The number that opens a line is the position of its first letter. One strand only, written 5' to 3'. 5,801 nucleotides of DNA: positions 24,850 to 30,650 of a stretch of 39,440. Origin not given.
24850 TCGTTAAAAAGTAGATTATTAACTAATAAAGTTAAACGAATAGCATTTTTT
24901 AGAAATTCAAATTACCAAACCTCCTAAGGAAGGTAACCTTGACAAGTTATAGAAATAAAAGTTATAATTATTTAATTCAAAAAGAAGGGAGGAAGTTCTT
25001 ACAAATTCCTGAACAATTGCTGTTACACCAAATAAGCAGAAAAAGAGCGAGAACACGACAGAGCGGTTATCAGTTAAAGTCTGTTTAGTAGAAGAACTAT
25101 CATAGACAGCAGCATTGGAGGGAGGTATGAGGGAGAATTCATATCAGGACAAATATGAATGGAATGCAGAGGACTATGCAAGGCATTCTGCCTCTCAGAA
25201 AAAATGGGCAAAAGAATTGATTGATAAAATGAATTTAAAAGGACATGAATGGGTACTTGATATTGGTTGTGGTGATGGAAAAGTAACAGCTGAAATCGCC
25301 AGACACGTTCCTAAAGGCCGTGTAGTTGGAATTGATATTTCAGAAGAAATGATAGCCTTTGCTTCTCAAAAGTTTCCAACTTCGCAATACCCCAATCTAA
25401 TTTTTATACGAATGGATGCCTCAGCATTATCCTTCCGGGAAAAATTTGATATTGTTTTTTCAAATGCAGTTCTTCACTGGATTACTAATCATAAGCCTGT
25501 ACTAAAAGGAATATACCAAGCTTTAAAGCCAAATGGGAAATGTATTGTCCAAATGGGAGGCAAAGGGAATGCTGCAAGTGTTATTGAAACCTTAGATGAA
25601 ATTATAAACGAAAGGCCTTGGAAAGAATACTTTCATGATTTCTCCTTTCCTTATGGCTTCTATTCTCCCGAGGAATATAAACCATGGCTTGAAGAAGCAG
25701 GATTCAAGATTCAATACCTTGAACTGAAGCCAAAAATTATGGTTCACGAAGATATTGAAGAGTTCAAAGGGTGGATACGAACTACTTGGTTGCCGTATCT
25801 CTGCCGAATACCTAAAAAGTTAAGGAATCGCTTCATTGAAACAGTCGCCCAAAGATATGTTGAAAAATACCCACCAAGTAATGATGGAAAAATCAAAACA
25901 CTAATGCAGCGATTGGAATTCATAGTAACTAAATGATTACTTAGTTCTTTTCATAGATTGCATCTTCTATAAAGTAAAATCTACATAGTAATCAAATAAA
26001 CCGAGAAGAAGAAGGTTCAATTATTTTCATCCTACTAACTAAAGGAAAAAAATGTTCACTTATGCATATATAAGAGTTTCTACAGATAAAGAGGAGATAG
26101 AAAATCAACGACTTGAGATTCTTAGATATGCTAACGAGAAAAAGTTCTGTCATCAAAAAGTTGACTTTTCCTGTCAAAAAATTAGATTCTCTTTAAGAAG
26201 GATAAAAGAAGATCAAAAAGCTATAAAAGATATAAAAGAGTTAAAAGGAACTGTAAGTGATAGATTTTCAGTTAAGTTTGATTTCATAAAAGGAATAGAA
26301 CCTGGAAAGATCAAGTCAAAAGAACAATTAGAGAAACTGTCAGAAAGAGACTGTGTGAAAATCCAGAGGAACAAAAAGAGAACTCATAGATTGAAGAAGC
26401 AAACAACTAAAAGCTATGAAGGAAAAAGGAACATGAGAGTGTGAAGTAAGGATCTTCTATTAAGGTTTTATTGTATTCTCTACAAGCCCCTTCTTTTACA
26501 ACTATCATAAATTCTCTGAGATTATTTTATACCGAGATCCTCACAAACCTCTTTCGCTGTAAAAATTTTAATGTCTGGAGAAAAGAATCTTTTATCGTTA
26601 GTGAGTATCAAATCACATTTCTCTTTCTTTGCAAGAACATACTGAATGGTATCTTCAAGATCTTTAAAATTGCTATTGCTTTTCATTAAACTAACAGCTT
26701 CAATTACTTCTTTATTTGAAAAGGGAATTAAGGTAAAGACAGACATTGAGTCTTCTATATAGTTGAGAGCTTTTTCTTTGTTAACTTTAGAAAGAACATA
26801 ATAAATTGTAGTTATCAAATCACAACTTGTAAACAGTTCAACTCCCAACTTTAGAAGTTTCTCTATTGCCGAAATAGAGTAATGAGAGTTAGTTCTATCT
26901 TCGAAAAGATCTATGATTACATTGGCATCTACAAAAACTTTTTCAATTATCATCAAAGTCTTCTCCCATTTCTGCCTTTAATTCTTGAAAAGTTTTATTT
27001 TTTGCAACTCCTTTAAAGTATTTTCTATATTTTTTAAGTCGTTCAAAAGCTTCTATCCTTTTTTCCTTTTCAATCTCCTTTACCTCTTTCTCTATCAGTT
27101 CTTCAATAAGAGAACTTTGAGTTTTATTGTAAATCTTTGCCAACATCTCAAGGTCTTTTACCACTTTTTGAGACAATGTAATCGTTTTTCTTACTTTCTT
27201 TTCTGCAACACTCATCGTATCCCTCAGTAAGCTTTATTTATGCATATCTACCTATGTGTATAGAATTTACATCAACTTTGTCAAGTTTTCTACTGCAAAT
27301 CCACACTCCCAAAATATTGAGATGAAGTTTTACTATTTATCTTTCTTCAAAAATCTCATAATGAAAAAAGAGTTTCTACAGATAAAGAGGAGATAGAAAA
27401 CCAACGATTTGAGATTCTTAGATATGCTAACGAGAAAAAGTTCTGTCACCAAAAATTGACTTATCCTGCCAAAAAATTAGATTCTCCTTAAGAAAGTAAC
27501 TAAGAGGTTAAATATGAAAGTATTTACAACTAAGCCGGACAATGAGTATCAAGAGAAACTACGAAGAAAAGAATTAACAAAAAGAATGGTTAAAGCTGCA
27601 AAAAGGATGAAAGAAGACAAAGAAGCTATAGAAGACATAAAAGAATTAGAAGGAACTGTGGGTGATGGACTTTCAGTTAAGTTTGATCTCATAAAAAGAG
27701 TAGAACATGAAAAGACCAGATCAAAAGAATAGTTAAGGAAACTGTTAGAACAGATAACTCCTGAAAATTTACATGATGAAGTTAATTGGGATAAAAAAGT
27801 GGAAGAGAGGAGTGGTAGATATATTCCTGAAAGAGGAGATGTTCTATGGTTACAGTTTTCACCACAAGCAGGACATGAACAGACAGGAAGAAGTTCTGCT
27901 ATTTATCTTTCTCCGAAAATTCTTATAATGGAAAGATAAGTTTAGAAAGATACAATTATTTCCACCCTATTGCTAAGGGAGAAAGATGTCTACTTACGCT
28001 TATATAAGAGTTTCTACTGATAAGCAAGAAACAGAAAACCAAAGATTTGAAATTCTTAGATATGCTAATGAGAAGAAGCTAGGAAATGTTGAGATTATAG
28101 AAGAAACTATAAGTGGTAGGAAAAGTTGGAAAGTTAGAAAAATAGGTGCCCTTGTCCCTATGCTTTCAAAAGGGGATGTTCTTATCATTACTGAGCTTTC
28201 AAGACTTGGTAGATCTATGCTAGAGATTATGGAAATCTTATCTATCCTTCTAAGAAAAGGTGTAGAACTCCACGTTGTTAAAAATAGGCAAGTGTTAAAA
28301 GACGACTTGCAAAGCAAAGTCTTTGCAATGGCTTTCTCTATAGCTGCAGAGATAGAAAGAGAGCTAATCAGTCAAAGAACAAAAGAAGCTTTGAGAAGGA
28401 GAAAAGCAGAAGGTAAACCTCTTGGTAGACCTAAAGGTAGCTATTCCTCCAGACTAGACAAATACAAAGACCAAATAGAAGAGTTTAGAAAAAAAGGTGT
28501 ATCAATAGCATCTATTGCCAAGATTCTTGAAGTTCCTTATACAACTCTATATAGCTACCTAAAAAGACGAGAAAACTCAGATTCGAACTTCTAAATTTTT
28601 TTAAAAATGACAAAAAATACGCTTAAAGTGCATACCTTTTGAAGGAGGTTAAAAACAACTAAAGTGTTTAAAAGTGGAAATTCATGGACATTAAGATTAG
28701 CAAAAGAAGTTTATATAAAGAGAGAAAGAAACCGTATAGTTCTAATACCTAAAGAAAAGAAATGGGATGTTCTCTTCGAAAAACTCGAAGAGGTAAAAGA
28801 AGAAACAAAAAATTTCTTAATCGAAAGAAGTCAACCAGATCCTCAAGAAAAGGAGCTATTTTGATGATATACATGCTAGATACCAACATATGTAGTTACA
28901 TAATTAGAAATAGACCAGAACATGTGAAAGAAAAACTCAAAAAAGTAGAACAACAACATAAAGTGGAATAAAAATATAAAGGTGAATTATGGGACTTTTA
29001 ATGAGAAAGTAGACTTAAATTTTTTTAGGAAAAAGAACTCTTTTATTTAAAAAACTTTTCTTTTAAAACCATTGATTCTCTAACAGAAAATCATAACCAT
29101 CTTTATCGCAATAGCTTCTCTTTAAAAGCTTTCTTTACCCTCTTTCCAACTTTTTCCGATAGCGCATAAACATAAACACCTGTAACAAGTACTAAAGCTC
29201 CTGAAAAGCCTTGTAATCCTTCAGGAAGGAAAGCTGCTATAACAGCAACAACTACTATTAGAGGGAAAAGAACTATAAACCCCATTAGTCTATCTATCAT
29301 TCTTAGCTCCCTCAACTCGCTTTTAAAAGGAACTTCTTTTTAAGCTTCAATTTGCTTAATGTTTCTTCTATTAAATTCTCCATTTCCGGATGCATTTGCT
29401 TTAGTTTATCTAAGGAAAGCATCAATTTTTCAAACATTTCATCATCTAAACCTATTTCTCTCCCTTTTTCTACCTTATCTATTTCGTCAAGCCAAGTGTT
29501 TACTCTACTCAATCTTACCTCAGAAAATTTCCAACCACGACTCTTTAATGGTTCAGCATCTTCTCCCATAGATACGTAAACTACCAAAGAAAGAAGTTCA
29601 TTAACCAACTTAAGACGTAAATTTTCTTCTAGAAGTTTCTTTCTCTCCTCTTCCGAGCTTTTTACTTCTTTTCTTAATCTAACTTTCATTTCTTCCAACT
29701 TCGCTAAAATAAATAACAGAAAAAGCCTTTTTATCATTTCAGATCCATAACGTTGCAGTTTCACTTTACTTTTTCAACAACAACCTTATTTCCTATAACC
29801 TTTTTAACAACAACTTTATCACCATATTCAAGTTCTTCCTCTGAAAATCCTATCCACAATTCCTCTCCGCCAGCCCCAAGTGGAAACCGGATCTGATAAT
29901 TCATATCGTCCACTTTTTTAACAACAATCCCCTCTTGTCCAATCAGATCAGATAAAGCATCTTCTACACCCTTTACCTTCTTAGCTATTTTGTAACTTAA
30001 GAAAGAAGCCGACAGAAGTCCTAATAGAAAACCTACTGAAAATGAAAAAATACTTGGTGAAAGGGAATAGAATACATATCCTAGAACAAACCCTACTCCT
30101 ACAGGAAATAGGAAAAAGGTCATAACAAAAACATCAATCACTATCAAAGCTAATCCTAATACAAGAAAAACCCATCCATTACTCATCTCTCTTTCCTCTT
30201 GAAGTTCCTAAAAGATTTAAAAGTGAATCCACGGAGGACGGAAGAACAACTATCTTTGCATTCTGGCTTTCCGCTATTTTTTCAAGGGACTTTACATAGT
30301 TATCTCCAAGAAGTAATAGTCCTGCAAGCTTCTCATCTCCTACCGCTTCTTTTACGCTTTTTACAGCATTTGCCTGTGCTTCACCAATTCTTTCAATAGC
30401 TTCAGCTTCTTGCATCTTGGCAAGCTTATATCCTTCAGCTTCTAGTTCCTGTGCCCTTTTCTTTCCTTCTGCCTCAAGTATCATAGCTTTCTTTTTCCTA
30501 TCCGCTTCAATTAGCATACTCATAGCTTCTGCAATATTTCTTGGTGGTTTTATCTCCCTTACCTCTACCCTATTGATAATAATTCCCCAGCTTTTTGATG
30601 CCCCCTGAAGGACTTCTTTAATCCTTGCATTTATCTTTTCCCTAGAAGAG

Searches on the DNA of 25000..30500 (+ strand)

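Call 8: search_dna_similar(query=window:25000-30500:+, collection=plasmids, mode=near)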
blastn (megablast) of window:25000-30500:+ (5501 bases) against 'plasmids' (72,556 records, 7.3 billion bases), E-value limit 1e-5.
No match.

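Call 46: search_rna_families(source=window, start=25500, end=29500, threshold=evalue, max_evalue=1)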
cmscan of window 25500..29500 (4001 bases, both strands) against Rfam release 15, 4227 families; matches with E-value up to 1: 2.
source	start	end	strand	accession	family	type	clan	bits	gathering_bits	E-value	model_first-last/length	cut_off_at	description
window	27874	27960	+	RF00185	Flavi_CRE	Cis-reg;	-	28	42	0.042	1-96/96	no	Flavivirus 3' UTR cis-acting replication element (CRE)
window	26337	26402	-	RF02706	TeloSII_ncR30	Gene; sRNA;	-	19.8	86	0.21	1-226/226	no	TeloSII non coding RNA 30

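Call 59: search_dna_similar(query=window:25940-29100:+, collection=plasmids, mode=distant, max_rows=15)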
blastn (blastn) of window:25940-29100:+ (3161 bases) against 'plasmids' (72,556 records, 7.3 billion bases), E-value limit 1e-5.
Records with a match: 5; places in all: 6; records where one place covers at least 80% of the query: 0.
Best place of each record, by identity: 80-90% 3; 60-80% 2.
By first word of the organism name: Campylobacter 3; Aquifex 1; Emticicia 1.
By predicted mobility (MOB-suite, as given by PLSDB): conjugative 4; non-mobilizable 1.
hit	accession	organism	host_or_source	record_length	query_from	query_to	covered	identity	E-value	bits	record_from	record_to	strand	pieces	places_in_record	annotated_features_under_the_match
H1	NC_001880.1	Aquifex aeolicus VF5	-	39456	601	1170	18%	64.8%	1e-18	104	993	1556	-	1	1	type II toxin-antitoxin system VapC family toxin | hypothetical protein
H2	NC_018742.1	Emticicia oligotrophica DSM 17448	warm spring water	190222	2258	2499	8%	68.5%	2e-9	73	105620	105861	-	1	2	recombinase family protein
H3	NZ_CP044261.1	Campylobacter armoricus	Whole genome sequence,river surface ...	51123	2056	2118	2%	82.5%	9e-7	65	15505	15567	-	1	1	recombinase family protein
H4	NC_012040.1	Campylobacter lari RM2100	-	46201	2056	2118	2%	82.5%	9e-7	65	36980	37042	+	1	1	recombinase family protein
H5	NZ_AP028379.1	Campylobacter lari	Homo sapiens,feces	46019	2056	2118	2%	82.5%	9e-7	65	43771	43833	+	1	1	recombinase family protein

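Call 62: get_annotated_region(hit=H1, flank=4000)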
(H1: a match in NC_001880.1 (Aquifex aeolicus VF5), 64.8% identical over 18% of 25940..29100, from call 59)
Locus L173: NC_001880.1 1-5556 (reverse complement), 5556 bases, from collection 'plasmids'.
description: Aquifex aeolicus VF5 plasmid ece1, complete sequence
organism: Aquifex aeolicus VF5 (NCBI taxid 224324)
taxonomy: Bacteria; Aquificota; Aquificia; Aquificales; Aquificaceae; Aquifex; Aquifex aeolicus; Aquifex aeolicus VF5
host: -; source: -; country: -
typing (MOB-suite, as given by PLSDB): non-mobilizable
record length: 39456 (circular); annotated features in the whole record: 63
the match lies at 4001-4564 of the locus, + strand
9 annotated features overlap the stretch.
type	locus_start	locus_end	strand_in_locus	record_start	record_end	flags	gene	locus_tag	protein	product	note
CDS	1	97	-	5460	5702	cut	-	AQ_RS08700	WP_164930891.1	hypothetical protein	-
CDS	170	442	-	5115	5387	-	-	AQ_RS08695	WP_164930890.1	hypothetical protein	-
CDS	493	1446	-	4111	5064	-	-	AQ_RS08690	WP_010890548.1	hypothetical protein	-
CDS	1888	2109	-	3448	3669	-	-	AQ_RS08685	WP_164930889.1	S-adenosylmethionine:tRNA ribosyltransferase-isomerase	-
CDS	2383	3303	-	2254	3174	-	-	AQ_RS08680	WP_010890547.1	zinc ribbon domain-containing protein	-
CDS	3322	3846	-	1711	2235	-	-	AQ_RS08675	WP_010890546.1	hypothetical protein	-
CDS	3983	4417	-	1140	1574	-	-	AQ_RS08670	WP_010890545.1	type II toxin-antitoxin system VapC family toxin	-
CDS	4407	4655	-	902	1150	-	-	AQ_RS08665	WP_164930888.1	hypothetical protein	-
CDS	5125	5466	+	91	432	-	-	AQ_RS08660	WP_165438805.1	hypothetical protein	-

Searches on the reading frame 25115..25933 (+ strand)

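Call 7: search_protein_families(library=pfam, max_evalue=0.1, proteins=[window:25115-25933:+])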
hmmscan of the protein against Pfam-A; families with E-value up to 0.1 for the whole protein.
window:25115-25933:+ (273 aa): 33 families (the best 25 are shown)
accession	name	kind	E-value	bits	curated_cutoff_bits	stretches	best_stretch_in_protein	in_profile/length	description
PF13847.12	Methyltransf_31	-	2.3e-25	89.4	27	1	43-196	3-145/145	Methyltransferase domain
PF08241.18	Methyltransf_11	-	1.4e-24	87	21.2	1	48-145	1-95/95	Methyltransferase domain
PF13649.12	Methyltransf_25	-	2.1e-24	86.5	27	1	47-141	1-97/97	Methyltransferase domain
PF08242.18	Methyltransf_12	-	1.6e-21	77.3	30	1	48-142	1-97/98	Methyltransferase domain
PF13489.12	Methyltransf_23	-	8.9e-18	65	27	1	35-200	12-162/164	Methyltransferase domain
PF01209.24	Ubie_methyltran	-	9.4e-15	55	20.1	1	28-145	32-151/233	ubiE/COQ5 methyltransferase family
PF05175.20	MTS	-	3.3e-09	37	23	1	35-143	23-136/170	Methyltransferase small domain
PF02390.23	Methyltransf_4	-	4.3e-09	36.5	24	1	47-104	5-63/173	Putative methyltransferase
PF02353.26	CMAS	-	5.5e-09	36.2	27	1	19-181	39-193/273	Mycolic acid cyclopropane synthetase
PF00891.24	Methyltransf_2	-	7.1e-09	35.8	22.3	1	28-145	47-164/210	O-methyltransferase domain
PF24675.1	NpmA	-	2.7e-08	33.8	60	1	31-105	11-89/214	16S rRNA (adenine(1408)-N(1))-methyltransferase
PF01135.25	PCMT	-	2.4e-07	31.2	20.3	1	26-102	56-133/210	Protein-L-isoaspartate(D-aspartate) O-methyltransferase (PCMT)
PF06325.19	PrmA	-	1.5e-06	28.4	22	1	35-145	154-258/296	Ribosomal protein L11 methyltransferase (PrmA)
PF05219.18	DREV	-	3e-06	27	26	1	44-146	95-187/265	DREV methyltransferase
PF00398.26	RrnaAD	-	6.1e-06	26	24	1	26-109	13-92/263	Ribosomal RNA adenine dimethylase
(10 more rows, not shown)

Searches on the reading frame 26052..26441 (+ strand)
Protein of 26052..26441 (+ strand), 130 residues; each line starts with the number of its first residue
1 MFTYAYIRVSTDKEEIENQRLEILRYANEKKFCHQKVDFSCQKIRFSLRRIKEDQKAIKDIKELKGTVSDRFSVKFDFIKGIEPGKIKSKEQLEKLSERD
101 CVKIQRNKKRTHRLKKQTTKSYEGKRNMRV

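Call 7: search_protein_families(library=pfam, max_evalue=0.1, proteins=[window:26052-26441:+])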
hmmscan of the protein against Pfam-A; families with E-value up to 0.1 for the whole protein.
window:26052-26441:+ (130 aa): 2 families
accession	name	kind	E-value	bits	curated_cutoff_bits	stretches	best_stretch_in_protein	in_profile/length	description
PF00239.26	Resolvase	-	8e-05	23.2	23.3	1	4-43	2-46/145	Resolvase, N terminal domain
PF14579.12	HHH_6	-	0.0035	17.9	25.6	1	38-105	15-83/90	Helix-hairpin-helix motif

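Call 56: search_protein_families(library=ncbifam, max_evalue=0.01, proteins=[window:26052-26441:+])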
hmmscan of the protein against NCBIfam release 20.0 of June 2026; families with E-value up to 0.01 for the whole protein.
window:26052-26441:+ (130 aa): 1 family
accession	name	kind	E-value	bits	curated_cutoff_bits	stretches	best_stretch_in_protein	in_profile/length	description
NF009949.0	PRK13413.1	equivalog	1.3e-07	31.5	272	1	3-32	2-31/203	master DNA invertase Mpi family serine-type recombinase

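Call 69: find_homologous_proteins(query=window:26052-26441:+, max_evalue=0.001)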
Query window:26052-26441:+ (130 aa): 1 proteins with E <= 0.001 among 17 candidates.
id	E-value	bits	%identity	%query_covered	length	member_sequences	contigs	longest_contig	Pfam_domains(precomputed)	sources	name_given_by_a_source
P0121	8.2e-76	270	100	100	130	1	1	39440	-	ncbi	ncbi:MAG: hypothetical protein ABGX27_08930 [Desulfurobacteriaceae bacterium]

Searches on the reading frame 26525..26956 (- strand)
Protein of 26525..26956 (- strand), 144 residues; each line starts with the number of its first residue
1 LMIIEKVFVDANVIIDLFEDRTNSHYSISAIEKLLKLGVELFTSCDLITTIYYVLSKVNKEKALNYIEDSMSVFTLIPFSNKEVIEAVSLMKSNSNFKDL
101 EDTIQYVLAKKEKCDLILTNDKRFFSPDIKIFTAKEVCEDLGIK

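Call 7: search_protein_families(library=pfam, max_evalue=0.1, proteins=[window:26525-26956:-])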
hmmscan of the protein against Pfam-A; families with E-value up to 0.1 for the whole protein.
window:26525-26956:- (144 aa): 3 families
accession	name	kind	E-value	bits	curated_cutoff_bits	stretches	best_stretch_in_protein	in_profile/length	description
PF01850.27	PIN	-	8e-16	59.2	23.6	1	7-125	1-115/120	PIN domain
PF13470.12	PIN_3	-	9.7e-14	52.6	27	1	6-123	1-115/115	PIN domain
PF03910.19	Adeno_PV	-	0.036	13.7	27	1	80-144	146-212/349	Adenovirus minor core protein PV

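Call 47: find_encoding_contigs(protein=window:26525-26956:-, flank=5000, max_places=6)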
Protein window:26525-26956:- (144 aa): no gene with exactly this product is on record in the collection.

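Call 56: search_protein_families(library=ncbifam, max_evalue=0.01, proteins=[window:26525-26956:-])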
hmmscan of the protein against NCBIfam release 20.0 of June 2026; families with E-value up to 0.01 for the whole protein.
window:26525-26956:- (144 aa): 0 families

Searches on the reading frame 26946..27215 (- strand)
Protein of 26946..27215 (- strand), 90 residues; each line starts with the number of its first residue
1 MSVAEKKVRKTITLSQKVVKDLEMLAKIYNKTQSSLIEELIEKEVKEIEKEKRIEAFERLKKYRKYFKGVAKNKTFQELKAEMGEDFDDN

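Call 7: search_protein_families(library=pfam, max_evalue=0.1, proteins=[window:26946-27215:-])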
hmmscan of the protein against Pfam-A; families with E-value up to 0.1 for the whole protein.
window:26946-27215:- (90 aa): 8 families
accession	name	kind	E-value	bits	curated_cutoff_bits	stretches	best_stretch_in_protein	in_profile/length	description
PF07878.17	RHH_5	-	0.001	19.2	26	1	11-47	5-41/43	CopG-like RHH_1 or ribbon-helix-helix domain, RHH_5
PF21179.3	BldD-like_C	-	0.0046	17.2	27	1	20-45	44-69/70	DNA-binding protein BldD-like, C-terminal domain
PF19891.5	DUF6364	-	0.0053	17.6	27.3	1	11-75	6-57/70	Family of unknown function (DUF6364)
PF01402.27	RHH_1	-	0.028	14.8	20.5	1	11-46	3-38/39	Ribbon-helix-helix protein, copG family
PF10038.14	DUF2274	-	0.034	15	23.8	1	5-36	12-43/69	Protein of unknown function (DUF2274)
PF11237.13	DUF3038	-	0.034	14.6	25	1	11-75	60-124/168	Protein of unknown function (DUF3038)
PF18609.8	SAM_Exu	-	0.044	14.5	28.9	1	21-63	31-72/72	Exuperantia SAM-like domain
PF15919.11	HicB_lk_antitox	-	0.053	14.1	27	0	3-39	85-121/123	HicB_like antitoxin of bacterial toxin-antitoxin system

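Call 56: search_protein_families(library=ncbifam, max_evalue=0.01, proteins=[window:26946-27215:-])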
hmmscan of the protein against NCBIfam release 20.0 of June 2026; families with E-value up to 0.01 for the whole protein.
window:26946-27215:- (90 aa): 4 families
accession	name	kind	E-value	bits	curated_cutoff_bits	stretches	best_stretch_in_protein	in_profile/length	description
NF011451.0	PRK14873.1-1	equivalog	0.0029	15.9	1147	1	5-69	96-162/764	primosome assembly protein PriA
NF048017.1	antitoxin_RelB_like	equivalog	0.0031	17.7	50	1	14-84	2-67/70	type II toxin-antitoxin system RelB family antitoxin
NF012168.1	BlaI_of_BCL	exception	0.0068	16.4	180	1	13-60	23-70/121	penicillinase repressor BlaI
NF045845.1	Mhp366_Mhp367_fam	subfamily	0.008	15.9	225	1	16-76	212-271/393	Mhp366/Mhp367 family surface (lipo)protein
